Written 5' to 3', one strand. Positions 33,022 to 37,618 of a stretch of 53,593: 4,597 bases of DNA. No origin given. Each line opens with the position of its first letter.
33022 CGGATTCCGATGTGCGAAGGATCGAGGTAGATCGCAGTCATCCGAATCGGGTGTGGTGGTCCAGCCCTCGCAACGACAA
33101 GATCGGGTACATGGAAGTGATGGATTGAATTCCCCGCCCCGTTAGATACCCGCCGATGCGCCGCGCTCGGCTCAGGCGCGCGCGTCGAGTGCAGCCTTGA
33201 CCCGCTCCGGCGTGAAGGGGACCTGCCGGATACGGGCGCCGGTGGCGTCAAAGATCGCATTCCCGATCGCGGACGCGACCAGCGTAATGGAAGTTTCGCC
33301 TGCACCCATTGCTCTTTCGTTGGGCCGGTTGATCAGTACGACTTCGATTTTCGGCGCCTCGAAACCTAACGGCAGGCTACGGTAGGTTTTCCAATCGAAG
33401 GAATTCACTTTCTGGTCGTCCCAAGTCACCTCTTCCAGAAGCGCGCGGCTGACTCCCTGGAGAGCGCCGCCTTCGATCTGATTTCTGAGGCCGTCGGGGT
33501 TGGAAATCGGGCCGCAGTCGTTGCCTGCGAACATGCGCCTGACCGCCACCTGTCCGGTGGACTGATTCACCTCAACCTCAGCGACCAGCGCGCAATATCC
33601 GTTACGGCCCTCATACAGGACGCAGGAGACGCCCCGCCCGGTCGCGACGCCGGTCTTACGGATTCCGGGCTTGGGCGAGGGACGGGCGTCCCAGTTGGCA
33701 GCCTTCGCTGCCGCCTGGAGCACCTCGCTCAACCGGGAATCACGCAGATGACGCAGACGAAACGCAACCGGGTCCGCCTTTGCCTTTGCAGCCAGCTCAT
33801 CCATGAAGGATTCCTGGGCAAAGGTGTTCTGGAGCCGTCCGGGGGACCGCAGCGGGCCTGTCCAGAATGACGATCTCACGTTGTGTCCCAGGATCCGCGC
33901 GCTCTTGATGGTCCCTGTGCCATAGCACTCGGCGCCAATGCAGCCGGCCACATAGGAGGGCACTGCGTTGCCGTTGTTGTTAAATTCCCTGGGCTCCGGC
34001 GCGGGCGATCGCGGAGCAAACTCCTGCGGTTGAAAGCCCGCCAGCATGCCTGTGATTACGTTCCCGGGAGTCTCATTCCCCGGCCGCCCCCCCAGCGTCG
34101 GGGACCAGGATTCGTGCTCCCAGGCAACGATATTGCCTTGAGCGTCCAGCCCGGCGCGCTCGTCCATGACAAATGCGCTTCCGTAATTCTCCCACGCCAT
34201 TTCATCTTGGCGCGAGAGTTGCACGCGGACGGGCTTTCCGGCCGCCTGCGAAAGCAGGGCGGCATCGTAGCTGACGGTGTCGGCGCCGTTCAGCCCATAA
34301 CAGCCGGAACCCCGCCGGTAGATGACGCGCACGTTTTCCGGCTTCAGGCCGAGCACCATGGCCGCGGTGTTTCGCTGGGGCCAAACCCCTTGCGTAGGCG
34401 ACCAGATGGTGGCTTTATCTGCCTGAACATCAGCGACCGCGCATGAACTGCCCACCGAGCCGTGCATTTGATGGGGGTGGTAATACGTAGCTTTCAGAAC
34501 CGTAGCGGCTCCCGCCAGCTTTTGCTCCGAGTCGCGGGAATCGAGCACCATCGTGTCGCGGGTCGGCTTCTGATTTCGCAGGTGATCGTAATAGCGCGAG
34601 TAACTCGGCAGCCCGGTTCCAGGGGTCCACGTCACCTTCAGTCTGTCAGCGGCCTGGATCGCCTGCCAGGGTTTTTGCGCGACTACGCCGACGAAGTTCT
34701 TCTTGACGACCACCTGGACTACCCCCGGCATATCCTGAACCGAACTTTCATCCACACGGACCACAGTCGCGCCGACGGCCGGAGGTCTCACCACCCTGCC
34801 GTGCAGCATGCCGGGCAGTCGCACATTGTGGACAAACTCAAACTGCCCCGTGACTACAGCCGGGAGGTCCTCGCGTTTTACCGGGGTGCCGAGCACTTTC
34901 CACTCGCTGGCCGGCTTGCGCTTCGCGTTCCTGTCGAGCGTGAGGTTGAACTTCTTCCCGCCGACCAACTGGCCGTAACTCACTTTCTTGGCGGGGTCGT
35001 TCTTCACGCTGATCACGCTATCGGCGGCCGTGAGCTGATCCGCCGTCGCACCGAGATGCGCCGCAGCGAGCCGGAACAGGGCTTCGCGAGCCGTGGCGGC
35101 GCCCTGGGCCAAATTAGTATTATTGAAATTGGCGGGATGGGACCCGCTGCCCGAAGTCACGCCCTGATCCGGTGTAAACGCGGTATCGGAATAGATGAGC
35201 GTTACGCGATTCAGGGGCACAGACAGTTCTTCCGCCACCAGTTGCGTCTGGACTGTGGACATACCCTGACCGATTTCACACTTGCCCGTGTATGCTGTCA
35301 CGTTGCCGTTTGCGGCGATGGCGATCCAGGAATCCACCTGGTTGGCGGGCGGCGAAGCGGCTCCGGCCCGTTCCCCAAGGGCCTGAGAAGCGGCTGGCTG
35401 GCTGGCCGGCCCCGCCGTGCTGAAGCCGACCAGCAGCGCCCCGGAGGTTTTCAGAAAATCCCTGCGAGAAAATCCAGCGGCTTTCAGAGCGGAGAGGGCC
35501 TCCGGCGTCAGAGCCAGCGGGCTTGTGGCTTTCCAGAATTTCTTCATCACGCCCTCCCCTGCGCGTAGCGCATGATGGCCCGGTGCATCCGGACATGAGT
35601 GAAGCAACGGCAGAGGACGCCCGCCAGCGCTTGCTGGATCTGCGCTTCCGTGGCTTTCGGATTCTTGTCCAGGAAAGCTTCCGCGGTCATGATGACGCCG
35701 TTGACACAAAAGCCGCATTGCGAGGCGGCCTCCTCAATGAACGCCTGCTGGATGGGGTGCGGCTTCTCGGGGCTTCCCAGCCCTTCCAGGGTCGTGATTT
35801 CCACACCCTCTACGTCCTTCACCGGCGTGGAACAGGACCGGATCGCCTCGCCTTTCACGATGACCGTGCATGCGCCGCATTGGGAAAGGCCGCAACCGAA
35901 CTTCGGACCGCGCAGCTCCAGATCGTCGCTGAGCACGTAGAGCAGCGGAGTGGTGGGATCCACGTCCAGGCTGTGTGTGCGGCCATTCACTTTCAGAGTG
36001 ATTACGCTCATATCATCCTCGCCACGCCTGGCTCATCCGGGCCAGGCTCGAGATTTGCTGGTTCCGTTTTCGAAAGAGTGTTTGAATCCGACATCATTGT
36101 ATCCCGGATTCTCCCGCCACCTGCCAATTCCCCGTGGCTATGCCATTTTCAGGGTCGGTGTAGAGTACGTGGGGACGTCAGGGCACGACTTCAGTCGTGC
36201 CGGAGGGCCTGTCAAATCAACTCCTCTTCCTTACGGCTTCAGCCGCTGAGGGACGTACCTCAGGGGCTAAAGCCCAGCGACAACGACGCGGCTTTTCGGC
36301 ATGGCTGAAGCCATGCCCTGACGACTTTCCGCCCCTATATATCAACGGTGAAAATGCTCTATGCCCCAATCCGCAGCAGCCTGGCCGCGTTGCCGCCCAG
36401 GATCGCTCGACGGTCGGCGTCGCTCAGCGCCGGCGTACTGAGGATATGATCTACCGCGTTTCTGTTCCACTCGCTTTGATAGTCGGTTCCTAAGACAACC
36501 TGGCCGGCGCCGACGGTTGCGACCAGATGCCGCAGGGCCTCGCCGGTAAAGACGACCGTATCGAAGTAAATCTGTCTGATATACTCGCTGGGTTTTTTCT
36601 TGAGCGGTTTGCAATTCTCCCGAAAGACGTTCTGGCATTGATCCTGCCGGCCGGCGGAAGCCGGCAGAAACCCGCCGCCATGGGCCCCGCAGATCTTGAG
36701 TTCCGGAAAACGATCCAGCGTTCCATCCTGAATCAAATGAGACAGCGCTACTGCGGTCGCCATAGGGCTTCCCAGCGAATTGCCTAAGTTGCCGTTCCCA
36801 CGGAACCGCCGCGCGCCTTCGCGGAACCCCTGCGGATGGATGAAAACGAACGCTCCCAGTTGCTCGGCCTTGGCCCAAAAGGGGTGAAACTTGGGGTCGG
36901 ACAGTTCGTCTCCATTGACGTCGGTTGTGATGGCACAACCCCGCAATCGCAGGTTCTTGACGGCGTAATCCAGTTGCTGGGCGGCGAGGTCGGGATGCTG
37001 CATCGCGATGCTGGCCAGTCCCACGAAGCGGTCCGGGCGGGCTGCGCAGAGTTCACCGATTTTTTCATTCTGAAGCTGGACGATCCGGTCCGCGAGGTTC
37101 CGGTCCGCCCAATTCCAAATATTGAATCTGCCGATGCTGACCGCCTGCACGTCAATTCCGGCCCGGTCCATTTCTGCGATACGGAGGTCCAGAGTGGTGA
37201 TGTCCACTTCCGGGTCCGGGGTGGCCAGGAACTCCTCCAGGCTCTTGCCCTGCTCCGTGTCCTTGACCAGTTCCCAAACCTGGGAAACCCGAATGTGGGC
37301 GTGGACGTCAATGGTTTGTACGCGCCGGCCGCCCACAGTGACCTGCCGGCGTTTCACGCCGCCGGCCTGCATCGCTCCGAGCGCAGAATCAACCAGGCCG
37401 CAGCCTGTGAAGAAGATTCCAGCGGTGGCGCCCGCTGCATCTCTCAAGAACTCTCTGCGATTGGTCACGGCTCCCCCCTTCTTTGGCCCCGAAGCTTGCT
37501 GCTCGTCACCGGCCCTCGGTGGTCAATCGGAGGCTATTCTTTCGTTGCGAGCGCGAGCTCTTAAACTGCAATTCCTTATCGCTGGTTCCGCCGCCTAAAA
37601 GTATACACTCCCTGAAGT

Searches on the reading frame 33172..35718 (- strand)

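Call 20: search_protein_families(library=pfam, proteins=[window:33172-35718:-], max_evalue=0.00001)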
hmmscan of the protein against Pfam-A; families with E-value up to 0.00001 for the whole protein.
window:33172-35718:- (848 aa): 3 families
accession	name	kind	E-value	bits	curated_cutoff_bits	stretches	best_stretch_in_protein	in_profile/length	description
PF20256.3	MoCoBD_2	-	6.3e-41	141.2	27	2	125-253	45-168/283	Molybdopterin cofactor-binding domain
PF02738.23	MoCoBD_1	-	3.9e-31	108.5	27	2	394-539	15-163/244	Molybdopterin cofactor-binding domain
PF01315.27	Ald_Xan_dh_C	-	6.7e-06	26.8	31.3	0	290-344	1-55/110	Aldehyde oxidase and xanthine dehydrogenase, a/b hammerhead domain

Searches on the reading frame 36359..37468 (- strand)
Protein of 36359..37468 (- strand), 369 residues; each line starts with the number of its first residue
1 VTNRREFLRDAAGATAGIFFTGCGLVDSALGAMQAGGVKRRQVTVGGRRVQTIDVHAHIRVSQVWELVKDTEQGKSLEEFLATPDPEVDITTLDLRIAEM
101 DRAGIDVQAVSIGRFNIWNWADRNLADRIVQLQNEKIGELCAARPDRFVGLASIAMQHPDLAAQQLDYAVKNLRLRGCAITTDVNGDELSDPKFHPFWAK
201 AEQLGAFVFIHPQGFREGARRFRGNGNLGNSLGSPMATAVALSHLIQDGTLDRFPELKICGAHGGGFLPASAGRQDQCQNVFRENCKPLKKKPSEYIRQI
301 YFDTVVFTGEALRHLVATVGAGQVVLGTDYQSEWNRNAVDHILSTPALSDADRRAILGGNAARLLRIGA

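Call 20: search_protein_families(library=pfam, proteins=[window:36359-37468:-], max_evalue=0.00001)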
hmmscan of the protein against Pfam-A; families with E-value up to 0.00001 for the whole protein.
window:36359-37468:- (369 aa): 1 family
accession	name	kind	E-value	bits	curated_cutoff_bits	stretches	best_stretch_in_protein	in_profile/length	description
PF04909.20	Amidohydro_2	-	1.6e-41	143.4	26.4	1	53-367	1-289/289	Amidohydrolase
